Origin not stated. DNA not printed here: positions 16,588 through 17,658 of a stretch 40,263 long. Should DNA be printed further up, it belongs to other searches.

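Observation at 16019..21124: Pnkp partnered with base-excision enzymes instead of Hen1: candidate excise/heal/seal module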

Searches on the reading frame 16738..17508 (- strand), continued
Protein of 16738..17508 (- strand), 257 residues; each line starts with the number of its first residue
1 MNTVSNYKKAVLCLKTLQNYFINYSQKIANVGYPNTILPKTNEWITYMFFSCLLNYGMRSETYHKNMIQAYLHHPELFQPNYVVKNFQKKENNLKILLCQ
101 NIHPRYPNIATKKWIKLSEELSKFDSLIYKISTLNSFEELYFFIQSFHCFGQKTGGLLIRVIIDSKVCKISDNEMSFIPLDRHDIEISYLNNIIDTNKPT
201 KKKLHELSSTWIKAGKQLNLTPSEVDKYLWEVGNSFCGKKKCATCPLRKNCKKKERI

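Call 83: search_protein_families(library=padloc, proteins=[L049:9204-9983:+, L050:9460-9822:+, L027:8945-9964:+, L045:11960-12856:+, L053:19926-20699:+, L032:10765-11517:+, L011:7093-7710:+, L016:10751-11230:+, L069:7675-8160:+, L050:8873-9475:+], max_evalue=0.001)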
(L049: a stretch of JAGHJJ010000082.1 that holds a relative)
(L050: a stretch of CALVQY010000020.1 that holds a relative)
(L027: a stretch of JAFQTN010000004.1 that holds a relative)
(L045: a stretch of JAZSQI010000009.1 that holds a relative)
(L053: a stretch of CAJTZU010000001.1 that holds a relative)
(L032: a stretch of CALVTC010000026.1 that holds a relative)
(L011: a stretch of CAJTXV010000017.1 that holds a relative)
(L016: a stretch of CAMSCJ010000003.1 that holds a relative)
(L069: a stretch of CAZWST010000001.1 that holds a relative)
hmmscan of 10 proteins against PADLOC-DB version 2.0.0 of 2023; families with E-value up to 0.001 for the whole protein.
L049:9204-9983:+ (260 aa): 0 families

L050:9460-9822:+ (121 aa): 0 families

L027:8945-9964:+ (340 aa): 37 families (the best 25 are shown)
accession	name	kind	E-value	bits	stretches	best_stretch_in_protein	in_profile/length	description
PDLC04851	PDC-S05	-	4.3e-137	454.8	1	7-336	8-336/342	-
PDLC04868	PDC-S05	-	5.8e-132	437.8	1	7-339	4-334/335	-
PDLC04871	PDC-S05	-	2e-131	437.1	1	7-336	129-458/468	-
PDLC04853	PDC-S05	-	4.4e-131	435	1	7-336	4-327/336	-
PDLC04852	PDC-S05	-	4.6e-120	398.6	1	7-337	9-334/346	-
PDLC04843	PDC-S05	-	2e-108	360.5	1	7-332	4-324/330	-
PDLC04864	PDC-S05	-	4.4e-97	322.7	1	66-334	4-266/277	-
PDLC04870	PDC-S05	-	1.2e-82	274.4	1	7-213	7-209/214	-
PDLC04876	PDC-S05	-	9.7e-72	238.4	1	7-172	6-171/174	-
PDLC04872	PDC-S05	-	5.4e-57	189.9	1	6-137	1-133/152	-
PDLC04854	PDC-S05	-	8e-57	190.3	1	6-167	1-164/212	-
PDLC04965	PDC-S23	-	1.3e-53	180.5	1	6-156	1-145/327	-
PDLC04964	PDC-S23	-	1.1e-51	174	1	6-136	1-131/331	-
PDLC04858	PDC-S05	-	1.2e-48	162.4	1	6-136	1-129/138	-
PDLC04879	PDC-S05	-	2.1e-47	159.9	1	7-169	3-162/285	-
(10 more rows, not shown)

L045:11960-12856:+ (299 aa): 2 families
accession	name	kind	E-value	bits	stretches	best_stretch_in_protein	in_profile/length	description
PDLC04920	PDC-S13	-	1.6e-112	373.5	1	19-286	7-274/286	-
PDLC04841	PDC-S04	-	6.7e-26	89.6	1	20-128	8-118/292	-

L053:19926-20699:+ (258 aa): 0 families

L032:10765-11517:+ (251 aa): 7 families
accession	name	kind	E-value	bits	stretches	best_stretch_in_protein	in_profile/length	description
PDLC04836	PDC-S04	-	1.7e-100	333.2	1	4-243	2-238/244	-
PDLC04837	PDC-S04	-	3.8e-60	201.1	1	8-237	8-229/234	-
PDLC04840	PDC-S04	-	2.6e-32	110.4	1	29-223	13-205/227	-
PDLC03963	SoFic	-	9.2e-21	72.6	1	32-198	61-218/361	-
PDLC04839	PDC-S04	-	2.8e-07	28.4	1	142-194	108-161/205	-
PDLC04966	PDC-S24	-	2.3e-05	21.5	1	137-191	279-335/497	-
PDLC04841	PDC-S04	-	6.1e-05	20.8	1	144-222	180-258/292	-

L011:7093-7710:+ (206 aa): 0 families

L016:10751-11230:+ (160 aa): 0 families

L069:7675-8160:+ (162 aa): 0 families

L050:8873-9475:+ (201 aa): 1 family
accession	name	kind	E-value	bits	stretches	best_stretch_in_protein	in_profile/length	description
PDLC04134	mad2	-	4.6e-19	66.6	1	7-134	273-404/492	mads_2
